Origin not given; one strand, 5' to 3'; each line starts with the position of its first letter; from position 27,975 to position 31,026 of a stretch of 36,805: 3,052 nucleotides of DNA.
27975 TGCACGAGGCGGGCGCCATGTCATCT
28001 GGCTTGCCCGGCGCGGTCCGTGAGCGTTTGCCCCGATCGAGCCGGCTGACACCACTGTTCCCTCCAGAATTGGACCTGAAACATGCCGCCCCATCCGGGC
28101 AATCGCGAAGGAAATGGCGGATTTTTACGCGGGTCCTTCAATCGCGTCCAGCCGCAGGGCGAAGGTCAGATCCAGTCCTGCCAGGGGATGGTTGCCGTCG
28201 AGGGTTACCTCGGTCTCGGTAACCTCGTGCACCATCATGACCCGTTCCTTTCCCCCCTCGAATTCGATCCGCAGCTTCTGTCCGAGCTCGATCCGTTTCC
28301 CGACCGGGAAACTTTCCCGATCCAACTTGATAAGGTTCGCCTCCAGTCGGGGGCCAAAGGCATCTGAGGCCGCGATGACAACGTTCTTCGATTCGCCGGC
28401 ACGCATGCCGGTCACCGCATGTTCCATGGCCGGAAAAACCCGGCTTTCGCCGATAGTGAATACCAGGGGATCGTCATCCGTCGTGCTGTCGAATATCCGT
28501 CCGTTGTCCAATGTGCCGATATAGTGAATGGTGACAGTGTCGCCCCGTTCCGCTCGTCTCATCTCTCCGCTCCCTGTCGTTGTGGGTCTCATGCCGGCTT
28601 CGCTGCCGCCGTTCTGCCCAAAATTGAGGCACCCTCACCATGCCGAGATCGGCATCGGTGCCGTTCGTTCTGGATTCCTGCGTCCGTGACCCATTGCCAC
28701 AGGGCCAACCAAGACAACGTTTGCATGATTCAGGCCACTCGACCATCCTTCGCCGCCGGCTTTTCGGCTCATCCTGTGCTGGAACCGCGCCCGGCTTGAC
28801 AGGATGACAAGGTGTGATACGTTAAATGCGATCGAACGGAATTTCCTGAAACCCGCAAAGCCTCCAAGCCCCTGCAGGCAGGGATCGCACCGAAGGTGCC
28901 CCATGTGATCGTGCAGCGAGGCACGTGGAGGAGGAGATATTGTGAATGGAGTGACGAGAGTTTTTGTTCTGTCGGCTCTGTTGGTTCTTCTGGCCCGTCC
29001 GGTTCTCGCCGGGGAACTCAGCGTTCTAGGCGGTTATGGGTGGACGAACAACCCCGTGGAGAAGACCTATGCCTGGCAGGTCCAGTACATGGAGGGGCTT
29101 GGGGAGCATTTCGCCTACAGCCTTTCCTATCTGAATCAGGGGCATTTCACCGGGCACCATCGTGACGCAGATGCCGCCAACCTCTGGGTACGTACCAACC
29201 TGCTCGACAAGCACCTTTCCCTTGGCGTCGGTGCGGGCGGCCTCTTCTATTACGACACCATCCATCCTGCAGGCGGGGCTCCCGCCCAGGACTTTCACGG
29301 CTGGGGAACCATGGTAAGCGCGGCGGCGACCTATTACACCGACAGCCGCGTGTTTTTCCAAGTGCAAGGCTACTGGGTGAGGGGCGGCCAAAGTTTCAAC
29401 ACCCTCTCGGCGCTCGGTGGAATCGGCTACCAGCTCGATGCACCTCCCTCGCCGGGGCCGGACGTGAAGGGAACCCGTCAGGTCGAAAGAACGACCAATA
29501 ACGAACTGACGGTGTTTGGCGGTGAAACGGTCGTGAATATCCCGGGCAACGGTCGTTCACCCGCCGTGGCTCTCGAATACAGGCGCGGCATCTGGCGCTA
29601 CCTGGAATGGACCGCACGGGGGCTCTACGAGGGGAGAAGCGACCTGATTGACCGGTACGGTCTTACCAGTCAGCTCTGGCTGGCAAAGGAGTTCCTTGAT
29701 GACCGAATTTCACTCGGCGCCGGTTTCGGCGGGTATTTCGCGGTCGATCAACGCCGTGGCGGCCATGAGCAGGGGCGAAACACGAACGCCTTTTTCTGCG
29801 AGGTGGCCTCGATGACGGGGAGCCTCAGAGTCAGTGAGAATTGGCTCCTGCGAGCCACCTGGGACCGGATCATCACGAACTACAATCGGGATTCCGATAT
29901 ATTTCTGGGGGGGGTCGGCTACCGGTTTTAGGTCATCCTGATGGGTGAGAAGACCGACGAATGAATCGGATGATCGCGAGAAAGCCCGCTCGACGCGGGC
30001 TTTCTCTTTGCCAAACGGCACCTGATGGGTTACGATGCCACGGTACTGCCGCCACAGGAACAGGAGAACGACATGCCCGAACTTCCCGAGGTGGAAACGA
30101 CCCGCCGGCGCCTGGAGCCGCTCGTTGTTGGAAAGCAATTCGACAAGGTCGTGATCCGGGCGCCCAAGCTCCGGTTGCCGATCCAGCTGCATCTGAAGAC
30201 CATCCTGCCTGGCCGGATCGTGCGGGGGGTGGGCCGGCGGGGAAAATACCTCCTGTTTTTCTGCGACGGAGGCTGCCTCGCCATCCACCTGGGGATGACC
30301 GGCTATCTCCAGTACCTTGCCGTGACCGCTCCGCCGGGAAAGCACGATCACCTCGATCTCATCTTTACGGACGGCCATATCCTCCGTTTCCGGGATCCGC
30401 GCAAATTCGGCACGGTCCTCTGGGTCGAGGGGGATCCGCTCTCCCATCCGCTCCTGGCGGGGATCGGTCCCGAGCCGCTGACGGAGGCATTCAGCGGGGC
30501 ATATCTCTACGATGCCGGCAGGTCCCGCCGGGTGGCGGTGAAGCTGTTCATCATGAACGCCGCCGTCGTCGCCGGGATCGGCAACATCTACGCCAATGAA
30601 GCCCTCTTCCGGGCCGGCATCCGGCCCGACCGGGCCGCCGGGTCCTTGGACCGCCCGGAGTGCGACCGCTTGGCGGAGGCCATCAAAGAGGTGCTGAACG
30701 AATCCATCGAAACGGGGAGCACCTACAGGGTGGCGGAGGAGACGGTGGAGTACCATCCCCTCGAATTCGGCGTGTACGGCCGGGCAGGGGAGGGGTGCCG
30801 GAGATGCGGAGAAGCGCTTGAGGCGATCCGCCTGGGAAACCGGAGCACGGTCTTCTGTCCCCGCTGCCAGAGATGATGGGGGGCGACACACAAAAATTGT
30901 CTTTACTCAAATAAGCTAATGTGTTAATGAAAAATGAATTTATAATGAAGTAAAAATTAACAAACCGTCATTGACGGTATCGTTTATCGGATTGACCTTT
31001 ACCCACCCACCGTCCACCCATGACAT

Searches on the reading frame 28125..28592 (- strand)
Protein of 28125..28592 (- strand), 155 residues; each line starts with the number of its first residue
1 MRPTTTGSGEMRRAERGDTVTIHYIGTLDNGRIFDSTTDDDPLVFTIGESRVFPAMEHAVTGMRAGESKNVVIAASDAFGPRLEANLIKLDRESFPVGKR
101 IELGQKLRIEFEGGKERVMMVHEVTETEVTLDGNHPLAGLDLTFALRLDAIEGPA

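Call 52: search_protein_families(library=pfam, proteins=[window:28125-28592:-], max_evalue=0.001)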
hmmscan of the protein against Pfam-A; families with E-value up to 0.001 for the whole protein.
window:28125-28592:- (155 aa): 1 family
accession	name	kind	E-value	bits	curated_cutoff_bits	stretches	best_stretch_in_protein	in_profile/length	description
PF00254.34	FKBP_C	-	9.5e-18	64.8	21.1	1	12-83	3-75/94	FKBP-type peptidyl-prolyl cis-trans isomerase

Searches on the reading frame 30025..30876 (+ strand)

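Call 52: search_protein_families(library=pfam, proteins=[window:30025-30876:+], max_evalue=0.001)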
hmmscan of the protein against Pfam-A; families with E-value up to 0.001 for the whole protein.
window:30025-30876:+ (283 aa): 3 families
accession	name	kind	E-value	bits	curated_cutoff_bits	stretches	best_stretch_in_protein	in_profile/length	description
PF01149.29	Fapy_DNA_glyco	-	1.7e-33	116.2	25.5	1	17-131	1-117/117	Formamidopyrimidine-DNA glycosylase N-terminal domain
PF06831.19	H2TH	-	1.3e-25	89.6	34.7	1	147-233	1-87/93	Formamidopyrimidine-DNA glycosylase H2TH domain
PF06827.20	zf-FPG_IleRS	-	1.3e-08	34.9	21.3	1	255-282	1-28/30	Zinc finger found in FPG and IleRS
